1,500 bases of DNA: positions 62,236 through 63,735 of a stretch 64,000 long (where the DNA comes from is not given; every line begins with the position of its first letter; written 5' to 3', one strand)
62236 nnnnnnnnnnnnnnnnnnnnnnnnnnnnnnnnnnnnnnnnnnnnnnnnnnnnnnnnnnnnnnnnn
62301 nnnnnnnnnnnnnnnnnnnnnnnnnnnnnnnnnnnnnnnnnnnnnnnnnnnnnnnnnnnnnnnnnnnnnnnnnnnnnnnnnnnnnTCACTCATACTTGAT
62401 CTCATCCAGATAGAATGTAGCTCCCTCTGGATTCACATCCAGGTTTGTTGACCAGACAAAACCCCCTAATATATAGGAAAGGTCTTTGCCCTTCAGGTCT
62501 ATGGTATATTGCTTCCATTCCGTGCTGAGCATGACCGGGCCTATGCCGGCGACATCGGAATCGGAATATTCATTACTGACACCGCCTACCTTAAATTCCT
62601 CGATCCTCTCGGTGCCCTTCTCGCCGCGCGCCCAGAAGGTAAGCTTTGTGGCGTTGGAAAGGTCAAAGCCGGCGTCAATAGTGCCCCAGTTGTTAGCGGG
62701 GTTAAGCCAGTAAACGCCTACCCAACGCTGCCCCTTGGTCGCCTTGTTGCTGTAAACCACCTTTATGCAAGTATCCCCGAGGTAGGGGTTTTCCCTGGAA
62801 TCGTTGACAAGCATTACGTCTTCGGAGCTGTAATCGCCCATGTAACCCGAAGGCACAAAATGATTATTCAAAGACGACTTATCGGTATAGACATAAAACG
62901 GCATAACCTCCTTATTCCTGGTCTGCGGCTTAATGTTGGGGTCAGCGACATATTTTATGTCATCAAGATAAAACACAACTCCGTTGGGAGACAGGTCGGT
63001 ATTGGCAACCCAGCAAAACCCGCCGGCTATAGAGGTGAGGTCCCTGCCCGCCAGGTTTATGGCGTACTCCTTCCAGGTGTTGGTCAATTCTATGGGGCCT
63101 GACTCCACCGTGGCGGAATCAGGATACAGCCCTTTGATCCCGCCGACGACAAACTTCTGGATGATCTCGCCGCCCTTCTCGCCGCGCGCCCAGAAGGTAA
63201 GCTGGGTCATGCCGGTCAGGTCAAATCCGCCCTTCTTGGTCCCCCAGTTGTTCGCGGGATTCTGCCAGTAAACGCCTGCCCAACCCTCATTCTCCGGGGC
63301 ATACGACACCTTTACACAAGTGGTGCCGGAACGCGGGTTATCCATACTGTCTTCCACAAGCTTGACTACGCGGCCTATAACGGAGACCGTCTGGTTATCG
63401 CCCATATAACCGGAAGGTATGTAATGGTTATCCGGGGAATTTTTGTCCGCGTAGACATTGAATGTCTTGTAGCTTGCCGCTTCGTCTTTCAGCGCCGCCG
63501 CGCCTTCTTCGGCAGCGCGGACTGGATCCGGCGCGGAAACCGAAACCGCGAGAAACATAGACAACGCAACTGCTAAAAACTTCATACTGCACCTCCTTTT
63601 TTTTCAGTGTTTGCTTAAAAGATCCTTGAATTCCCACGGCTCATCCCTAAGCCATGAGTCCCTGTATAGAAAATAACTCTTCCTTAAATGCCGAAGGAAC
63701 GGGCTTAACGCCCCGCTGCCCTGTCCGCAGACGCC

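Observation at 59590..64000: Glycan-degradation locus: tandem-duplicated ~170-aa domain protein flanked by two paralogous GH-A hydrolases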

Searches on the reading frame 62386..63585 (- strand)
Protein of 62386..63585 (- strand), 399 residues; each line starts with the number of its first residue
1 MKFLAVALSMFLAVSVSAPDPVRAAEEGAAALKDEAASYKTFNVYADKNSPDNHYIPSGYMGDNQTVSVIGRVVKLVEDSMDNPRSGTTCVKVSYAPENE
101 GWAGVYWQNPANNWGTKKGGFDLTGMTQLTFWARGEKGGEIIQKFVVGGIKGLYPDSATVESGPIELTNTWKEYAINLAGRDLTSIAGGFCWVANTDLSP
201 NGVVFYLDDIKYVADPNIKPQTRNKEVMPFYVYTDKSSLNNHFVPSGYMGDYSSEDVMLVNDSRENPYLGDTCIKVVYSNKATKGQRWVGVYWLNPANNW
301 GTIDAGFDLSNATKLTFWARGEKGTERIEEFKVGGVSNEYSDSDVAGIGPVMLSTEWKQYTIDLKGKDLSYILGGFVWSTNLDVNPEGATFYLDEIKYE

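Call 4: search_protein_families(library=pfam, proteins=[window:62386-63585:-], max_evalue=0.1)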
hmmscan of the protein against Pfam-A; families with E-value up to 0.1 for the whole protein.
window:62386-63585:- (399 aa): 0 families

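Call 6: search_protein_families(library=ncbifam, proteins=[window:62386-63585:-], max_evalue=0.1)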
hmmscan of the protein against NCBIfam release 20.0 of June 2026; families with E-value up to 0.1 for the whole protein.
window:62386-63585:- (399 aa): 1 family
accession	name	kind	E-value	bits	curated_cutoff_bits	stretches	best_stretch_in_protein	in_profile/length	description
NF038128.1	choice_anch_J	domain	7.2e-07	29.5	30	1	306-396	69-160/162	choice-of-anchor J domain-containing protein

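Call 7: search_solved_structures(query=window:62386-63585:-, max_evalue=10, show_alignments=2)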
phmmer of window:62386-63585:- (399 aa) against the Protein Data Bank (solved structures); distinct sequences matched with E-value up to 10: 1.
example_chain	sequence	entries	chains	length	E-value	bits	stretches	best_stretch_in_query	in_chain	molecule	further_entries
3py9_A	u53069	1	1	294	0.23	13.6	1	63-139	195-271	Protein kinase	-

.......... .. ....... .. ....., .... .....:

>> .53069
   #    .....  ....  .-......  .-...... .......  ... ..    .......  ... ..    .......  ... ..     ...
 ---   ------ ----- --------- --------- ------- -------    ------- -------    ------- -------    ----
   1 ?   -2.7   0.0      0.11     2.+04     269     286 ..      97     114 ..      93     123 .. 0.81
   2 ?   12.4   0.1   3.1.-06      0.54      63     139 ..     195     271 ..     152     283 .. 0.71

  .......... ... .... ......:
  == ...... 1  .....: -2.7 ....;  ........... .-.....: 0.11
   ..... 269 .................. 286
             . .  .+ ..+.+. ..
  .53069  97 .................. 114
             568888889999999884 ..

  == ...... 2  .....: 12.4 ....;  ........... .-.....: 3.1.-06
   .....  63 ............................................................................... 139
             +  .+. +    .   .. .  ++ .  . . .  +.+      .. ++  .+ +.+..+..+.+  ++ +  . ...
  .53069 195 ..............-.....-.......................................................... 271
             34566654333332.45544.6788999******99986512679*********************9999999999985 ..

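Call 9: find_homologous_proteins(query=window:62386-63585:-)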
Query window:62386-63585:- (399 aa): 4993 proteins with E <= 0.001 among 7599 candidates; the best 120 are listed.
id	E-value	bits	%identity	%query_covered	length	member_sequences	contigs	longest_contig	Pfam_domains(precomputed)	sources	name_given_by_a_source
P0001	3.7e-273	924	100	100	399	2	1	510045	-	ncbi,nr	ncbi:MAG: hypothetical protein PHR44_08040 [Candidatus Omnitrophica bacterium]|nr:hypothetical prote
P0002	6.5e-176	603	68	91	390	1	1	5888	-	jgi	jgi:hypothetical protein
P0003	7.0e-176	603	66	100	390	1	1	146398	-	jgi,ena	-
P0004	1.8e-173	595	63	100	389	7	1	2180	-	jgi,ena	-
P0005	2.8e-173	595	67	93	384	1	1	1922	-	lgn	-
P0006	9.8e-173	593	67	91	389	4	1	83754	-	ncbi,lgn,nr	ncbi:MAG: hypothetical protein MUC39_00775 [Candidatus Omnitrophica bacterium]|nr:hypothetical prote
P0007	1.3e-172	593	67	91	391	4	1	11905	-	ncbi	-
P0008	1.4e-172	592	67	93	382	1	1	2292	-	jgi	jgi:hypothetical protein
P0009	1.6e-172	592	65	99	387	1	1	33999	-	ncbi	-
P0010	2.6e-172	592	65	100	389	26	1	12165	-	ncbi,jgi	-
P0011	1.3e-171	589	67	90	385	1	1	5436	-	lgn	-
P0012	1.5e-171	589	65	99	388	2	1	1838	-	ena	-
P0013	5.2e-171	587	68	90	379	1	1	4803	-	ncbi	ncbi:MAG: hypothetical protein V1884_03140 [Candidatus Omnitrophota bacterium]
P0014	5.7e-171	587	67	93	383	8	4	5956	-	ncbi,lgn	-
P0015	9.3e-171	586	67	93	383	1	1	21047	-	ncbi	ncbi:MAG: hypothetical protein ABIH18_07500 [Candidatus Omnitrophota bacterium]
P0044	6.0e-168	577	66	90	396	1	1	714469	-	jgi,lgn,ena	-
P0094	8.2e-166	570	65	91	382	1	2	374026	-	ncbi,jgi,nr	ncbi:MAG: hypothetical protein C4533_05295 [Candidatus Omnitrophota bacterium]|jgi:hypothetical prot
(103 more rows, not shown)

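Call 11: find_encoding_contigs(protein=P0001, flank=10000, max_places=3)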
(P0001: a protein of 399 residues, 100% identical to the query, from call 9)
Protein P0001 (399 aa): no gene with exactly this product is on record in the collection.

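Call 12: find_encoding_contigs(protein=P0044, flank=10000, max_places=2)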
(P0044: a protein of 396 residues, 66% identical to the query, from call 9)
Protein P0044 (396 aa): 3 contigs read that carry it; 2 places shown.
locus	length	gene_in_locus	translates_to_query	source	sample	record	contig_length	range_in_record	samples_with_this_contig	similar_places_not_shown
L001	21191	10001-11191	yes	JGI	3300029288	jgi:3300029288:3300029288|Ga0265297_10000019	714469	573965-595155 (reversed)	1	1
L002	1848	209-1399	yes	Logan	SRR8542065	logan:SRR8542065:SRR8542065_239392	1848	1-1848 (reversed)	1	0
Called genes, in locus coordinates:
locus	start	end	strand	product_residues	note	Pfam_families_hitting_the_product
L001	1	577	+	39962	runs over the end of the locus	?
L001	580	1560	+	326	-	PF00930:DPPIV_N (faint), PF07676:PD40 (faint), PF26550:Tricorn_2nd, PF26549:Tricorn_N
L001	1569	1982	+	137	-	-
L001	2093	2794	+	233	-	PF07238:PilZ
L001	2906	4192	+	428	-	PF01547:SBP_bac_1, PF13416:SBP_bac_8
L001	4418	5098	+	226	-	PF00528:BPD_transp_1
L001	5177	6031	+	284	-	PF00528:BPD_transp_1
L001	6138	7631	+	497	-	PF07690:MFS_1, PF13347:MFS_2, PF07690:MFS_1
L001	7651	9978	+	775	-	PF13174:TPR_6 (faint), PF02836:Glyco_hydro_2_C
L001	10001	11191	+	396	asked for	-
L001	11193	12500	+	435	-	-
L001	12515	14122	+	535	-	-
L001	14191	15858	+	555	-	PF05157:MshEN, PF00437:T2SSE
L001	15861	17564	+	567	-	PF05157:MshEN, PF00437:T2SSE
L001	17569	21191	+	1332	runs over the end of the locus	PF00990:GGDEF, PF13401:AAA_22 (faint), PF13191:AAA_16, PF13646:HEAT_2 (faint)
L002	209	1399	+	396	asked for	-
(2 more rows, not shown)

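Call 13: find_encoding_contigs(protein=P0094, flank=10000, max_places=2)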
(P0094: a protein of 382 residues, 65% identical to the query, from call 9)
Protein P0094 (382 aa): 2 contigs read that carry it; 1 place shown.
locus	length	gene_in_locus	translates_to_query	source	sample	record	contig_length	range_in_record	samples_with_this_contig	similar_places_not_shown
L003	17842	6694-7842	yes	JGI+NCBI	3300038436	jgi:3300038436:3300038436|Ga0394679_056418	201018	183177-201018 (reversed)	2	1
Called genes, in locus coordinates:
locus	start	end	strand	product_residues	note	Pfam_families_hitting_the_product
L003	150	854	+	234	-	PF07238:PilZ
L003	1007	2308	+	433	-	PF01547:SBP_bac_1, PF13416:SBP_bac_8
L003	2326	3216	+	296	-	PF00528:BPD_transp_1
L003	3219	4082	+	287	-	PF00528:BPD_transp_1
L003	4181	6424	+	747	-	PF13174:TPR_6 (faint), PF03198:Glyco_hydro_72 (weak), PF02836:Glyco_hydro_2_C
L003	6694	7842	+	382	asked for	-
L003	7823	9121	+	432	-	-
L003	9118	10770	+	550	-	PF13174:TPR_6 (faint)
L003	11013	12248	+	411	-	PF00480:ROK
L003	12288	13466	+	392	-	PF11932:DUF3450 (faint), PF00038:Filament (faint), PF01576:Myosin_tail_1 (faint), PF10473:CENP-F_leu_zip (faint)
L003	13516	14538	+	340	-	PF00356:LacI, PF00532:Peripla_BP_1, PF13407:Peripla_BP_4, PF13377:Peripla_BP_3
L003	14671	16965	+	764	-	PF00317:Ribonuc_red_lgN, PF02867:Ribonuc_red_lgC, PF12637:TSCPD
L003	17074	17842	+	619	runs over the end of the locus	PF01134:GIDA, PF21680:GIDA_C_1st, PF13932:SAM_GIDA_C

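Call 14: find_encoding_contigs(protein=P0003, flank=10000, max_places=2)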
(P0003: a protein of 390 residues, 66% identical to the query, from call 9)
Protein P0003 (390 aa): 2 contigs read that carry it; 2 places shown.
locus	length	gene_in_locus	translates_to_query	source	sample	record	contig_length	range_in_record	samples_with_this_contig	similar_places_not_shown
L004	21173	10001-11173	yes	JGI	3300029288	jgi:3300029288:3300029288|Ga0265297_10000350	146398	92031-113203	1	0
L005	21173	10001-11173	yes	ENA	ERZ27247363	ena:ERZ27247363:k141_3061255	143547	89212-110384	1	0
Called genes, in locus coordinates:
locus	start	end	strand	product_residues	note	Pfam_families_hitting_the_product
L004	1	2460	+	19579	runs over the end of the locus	-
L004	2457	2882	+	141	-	-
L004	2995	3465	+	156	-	PF07238:PilZ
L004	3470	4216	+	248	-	PF07238:PilZ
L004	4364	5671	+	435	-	PF01547:SBP_bac_1, PF13416:SBP_bac_8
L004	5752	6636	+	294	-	PF00528:BPD_transp_1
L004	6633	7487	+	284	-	PF00528:BPD_transp_1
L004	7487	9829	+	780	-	PF03198:Glyco_hydro_72 (weak), PF02836:Glyco_hydro_2_C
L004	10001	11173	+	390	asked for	-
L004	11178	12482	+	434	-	-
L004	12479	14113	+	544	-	-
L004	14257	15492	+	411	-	PF00480:ROK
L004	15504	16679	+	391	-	PF23649:FKBP15 (faint), PF10473:CENP-F_leu_zip (faint)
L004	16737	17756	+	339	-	PF00356:LacI, PF00532:Peripla_BP_1, PF13407:Peripla_BP_4, PF13377:Peripla_BP_3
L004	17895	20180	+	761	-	PF00317:Ribonuc_red_lgN, PF02867:Ribonuc_red_lgC, PF12637:TSCPD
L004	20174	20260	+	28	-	-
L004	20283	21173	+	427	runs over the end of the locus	PF01676:Metalloenzyme, PF10143:PhosphMutase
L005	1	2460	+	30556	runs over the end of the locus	?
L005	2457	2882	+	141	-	-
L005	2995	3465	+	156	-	PF07238:PilZ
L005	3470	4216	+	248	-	PF07238:PilZ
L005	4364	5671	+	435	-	PF01547:SBP_bac_1, PF13416:SBP_bac_8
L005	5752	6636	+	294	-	PF00528:BPD_transp_1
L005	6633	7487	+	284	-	PF00528:BPD_transp_1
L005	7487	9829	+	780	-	PF03198:Glyco_hydro_72 (weak), PF02836:Glyco_hydro_2_C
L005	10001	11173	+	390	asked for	-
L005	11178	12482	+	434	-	-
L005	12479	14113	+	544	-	-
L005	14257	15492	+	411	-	PF00480:ROK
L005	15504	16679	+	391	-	PF23649:FKBP15 (faint), PF10473:CENP-F_leu_zip (faint)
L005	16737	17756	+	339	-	PF00356:LacI, PF00532:Peripla_BP_1, PF13407:Peripla_BP_4, PF13377:Peripla_BP_3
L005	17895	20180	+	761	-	PF00317:Ribonuc_red_lgN, PF02867:Ribonuc_red_lgC, PF12637:TSCPD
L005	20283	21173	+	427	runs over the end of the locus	PF01676:Metalloenzyme, PF10143:PhosphMutase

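Call 17: search_solved_structures(query=A1, max_evalue=10, show_alignments=3)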
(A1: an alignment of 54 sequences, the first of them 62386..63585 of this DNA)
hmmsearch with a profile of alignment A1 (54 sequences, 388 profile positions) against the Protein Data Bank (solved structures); distinct sequences matched with E-value up to 10: 1.
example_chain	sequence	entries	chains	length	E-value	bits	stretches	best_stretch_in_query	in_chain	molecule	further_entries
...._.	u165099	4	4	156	1.2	11.2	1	222-258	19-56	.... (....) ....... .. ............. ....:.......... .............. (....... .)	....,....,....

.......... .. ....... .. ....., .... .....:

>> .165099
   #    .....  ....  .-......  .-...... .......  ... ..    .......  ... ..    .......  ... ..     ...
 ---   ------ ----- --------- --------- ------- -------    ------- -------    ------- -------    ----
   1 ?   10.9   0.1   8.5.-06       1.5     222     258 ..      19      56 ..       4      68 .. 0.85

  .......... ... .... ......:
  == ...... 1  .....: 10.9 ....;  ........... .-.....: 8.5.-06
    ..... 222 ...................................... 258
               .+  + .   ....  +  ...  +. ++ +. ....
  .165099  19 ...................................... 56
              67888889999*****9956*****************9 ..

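Call 19: search_protein_families(library=pfam, proteins=[L004:7487-9829:+, L004:12479-14113:+, L004:2457-2882:+], max_evalue=0.01)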
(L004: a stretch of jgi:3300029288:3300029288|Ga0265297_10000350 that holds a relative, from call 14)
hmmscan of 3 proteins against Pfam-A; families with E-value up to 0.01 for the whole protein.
L004:7487-9829:+ (780 aa): 4 families
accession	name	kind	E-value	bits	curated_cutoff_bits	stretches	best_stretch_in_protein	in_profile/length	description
PF02836.23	Glyco_hydro_2_C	-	8.9e-15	55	21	1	479-692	36-237/302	Glycosyl hydrolases family 2, TIM barrel domain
PF03198.20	Glyco_hydro_72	-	4.1e-07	30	25.9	1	419-684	23-263/314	Glucanosyltransferase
PF07719.23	TPR_2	-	0.0018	18.7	27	0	98-120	3-25/34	Tetratricopeptide repeat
PF00515.34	TPR_1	-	0.0081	16.4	27.8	0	98-120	3-25/34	Tetratricopeptide repeat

L004:12479-14113:+ (544 aa): 4 families
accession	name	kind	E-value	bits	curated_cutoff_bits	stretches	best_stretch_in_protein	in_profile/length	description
PF13174.12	TPR_6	-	1.8e-05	25.5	26.3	1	381-408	2-29/33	Tetratricopeptide repeat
PF13428.12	TPR_14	-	4e-05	24.3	23.5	0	382-411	4-33/44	Tetratricopeptide repeat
PF07719.23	TPR_2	-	0.0012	19.2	27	0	382-410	4-32/34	Tetratricopeptide repeat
PF13424.12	TPR_12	-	0.0026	18.3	30.1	0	380-409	4-33/77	Tetratricopeptide repeat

L004:2457-2882:+ (141 aa): 0 families

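Call 24: predict_structure(alignment_id=A1)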
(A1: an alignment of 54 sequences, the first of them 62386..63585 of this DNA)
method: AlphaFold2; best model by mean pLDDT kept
length: 399 residues; sequences in the alignment: 54
mean_pLDDT: 83.9   pTM: 0.70
mean pLDDT of the five models: 83.9, 79.7, 78.2, 77.0, 73.4
residues with pLDDT >= 90: 193; 70-90: 142; 50-70: 42; < 50: 22
segments of 3 or more residues with pLDDT < 50: 17-36
pLDDT, mean of each block of 10 residues (from residue 1): 57 50 42 58 93 87 56 82 91 83 86 88 96 95 89 89 90 94 93 84 94 91 83 84 78 74 88 89 69 82 83 98 96 87 93 98 95 91 89 97
secondary structure, 60 per line:
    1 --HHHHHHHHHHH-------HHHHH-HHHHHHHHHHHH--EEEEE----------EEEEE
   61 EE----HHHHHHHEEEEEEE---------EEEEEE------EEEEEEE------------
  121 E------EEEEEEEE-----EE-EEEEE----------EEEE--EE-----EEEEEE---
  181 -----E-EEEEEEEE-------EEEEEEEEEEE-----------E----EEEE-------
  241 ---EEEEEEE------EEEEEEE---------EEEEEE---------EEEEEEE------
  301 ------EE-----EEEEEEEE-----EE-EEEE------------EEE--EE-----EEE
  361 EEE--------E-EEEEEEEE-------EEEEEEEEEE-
elements in order: H3-13 H21-25 H27-38 E41-45 E56-62 H67-73 E74-80 E90-95 E102-108 E128-135 E144-148 E159-162 E172-177 E188-195 E203-213 E230-233 E244-250 E257-263 E273-278 E288-294 E314-321 E330-333 E346-348 E358-363 E374-381 E389-398

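Call 27: fold_search(model_id=the predicted structure, library=pdb)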
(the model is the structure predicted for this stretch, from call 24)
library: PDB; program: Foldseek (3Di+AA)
matches with E <= 10: 1258; with E <= 0.001: 107
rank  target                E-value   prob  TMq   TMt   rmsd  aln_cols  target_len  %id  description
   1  7kwb_B                1.1e-07  1.00  0.25  0.25  16.6       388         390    9  Surface glycan-binding protein B from Bacteroides thetaiotaomicron (released 2021-02-17)
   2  7lyu_B                1.6e-07  1.00  0.23  0.24  14.6       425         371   10  Reelin repeat 8 (released 2022-06-15)
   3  7kwb_A                2.1e-07  1.00  0.26  0.24  17.6       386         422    9  Surface glycan-binding protein B from Bacteroides thetaiotaomicron (released 2021-02-17)
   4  8w7n                  4.1e-07  1.00  0.23  0.11  19.7       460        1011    7  Crystal structure of the in-cell Cry1Aa purified from Bacillus thuringiensis (released 2024-03-06)
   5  5x7o_A                5.2e-07  1.00  0.27  0.11  15.7       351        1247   15  Crystal structure of Paenibacillus sp. 598K alpha-1,6-glucosyltransferase (released 2017-07-26)
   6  6qep                  5.7e-07  1.00  0.24  0.10  17.5       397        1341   11  EngBF DARPin Fusion 4b H14 (released 2019-11-06)
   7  9h99                  6.8e-07  1.00  0.22  0.10  20.3       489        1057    8  Native structure of the full-length pesticidal protein Cry1Ca18 at pH7, from crystals formed in vivo (released 2025-11-12)
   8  6qev_B                7.1e-07  1.00  0.23  0.09  17.7       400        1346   11  EngBF DARPin Fusion 4b B6 (released 2019-11-06)
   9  3gdb                  8.4e-07  1.00  0.26  0.17  18.8       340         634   10  Crystal structure of Spr0440 glycoside hydrolase domain, Endo-D from Streptococcus pneumoniae R6 (released 2009-03-17)
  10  4w8j                  8.4e-07  1.00  0.22  0.10  19.6       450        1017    8  Structure of the full-length insecticidal protein Cry1Ac reveals intriguing details of toxin packaging into in vivo form (released 2014-09-17)
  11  2dcj_A                1.2e-06  1.00  0.21  0.25  20.5       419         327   11  A two-domain structure of alkaliphilic XynJ from Bacillus sp. 41M-1 (released 2007-03-20)
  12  5a57                  1.2e-06  1.00  0.23  0.11  17.7       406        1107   10  The structure of GH101 from Streptococcus pneumoniae TIGR4 in complex with PUGT (released 2015-09-02)
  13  6kka_A                1.3e-06  0.99  0.18  0.22  21.1       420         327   10  Xylanase J mutant from Bacillus sp. 41M-1 (released 2019-09-04)
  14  6qfo                  2.0e-06  1.00  0.22  0.09  17.8       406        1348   11  EngBF DARPin Fusion 9b 3G124 (released 2019-11-06)
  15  2dcj_B                2.6e-06  0.99  0.19  0.22  20.6       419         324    9  A two-domain structure of alkaliphilic XynJ from Bacillus sp. 41M-1 (released 2007-03-20)
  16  1v0a                  3.1e-06  1.00  0.28  0.59   5.6       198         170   15  Family 11 Carbohydrate-Binding Module of cellulosomal cellulase Lic26A-Cel5E of Clostridium thermocellum (released 2005-01-12)
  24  7t7y                  5.0e-06  1.00  0.29  0.66   4.5       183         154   12  The crystal structure of family 8 carbohydrate-binding module from Dictyostelium discoideum complexed with iodine atoms (released 2022-04-20)
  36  2c24_A                1.6e-05  1.00  0.29  0.62   5.0       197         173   16  FAMILY 30 CARBOHYDRATE-BINDING MODULE OF CELLULOSOMAL CELLULASE CEL9D- CEL44B OF CLOSTRIDIUM THERMOCELLUM (released 2005-11-22)
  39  2c24_B                1.7e-05  1.00  0.30  0.62   5.1       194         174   15  FAMILY 30 CARBOHYDRATE-BINDING MODULE OF CELLULOSOMAL CELLULASE CEL9D- CEL44B OF CLOSTRIDIUM THERMOCELLUM (released 2005-11-22)
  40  1wmx_A                1.8e-05  1.00  0.30  0.62   4.6       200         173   15  Crystal Structure of Family 30 Carbohydrate Binding Module (released 2004-08-03)
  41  2y64_A                2.5e-05  1.00  0.23  0.47   8.9       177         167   14  Xylopentaose binding mutated (X-2 L110F) CBM4-2 Carbohydrate Binding Module from a Thermostable Rhodothermus marinus X (released 2012-03-07)
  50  1wmx_B                4.4e-05  1.00  0.29  0.55   4.9       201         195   15  Crystal Structure of Family 30 Carbohydrate Binding Module (released 2004-08-03)
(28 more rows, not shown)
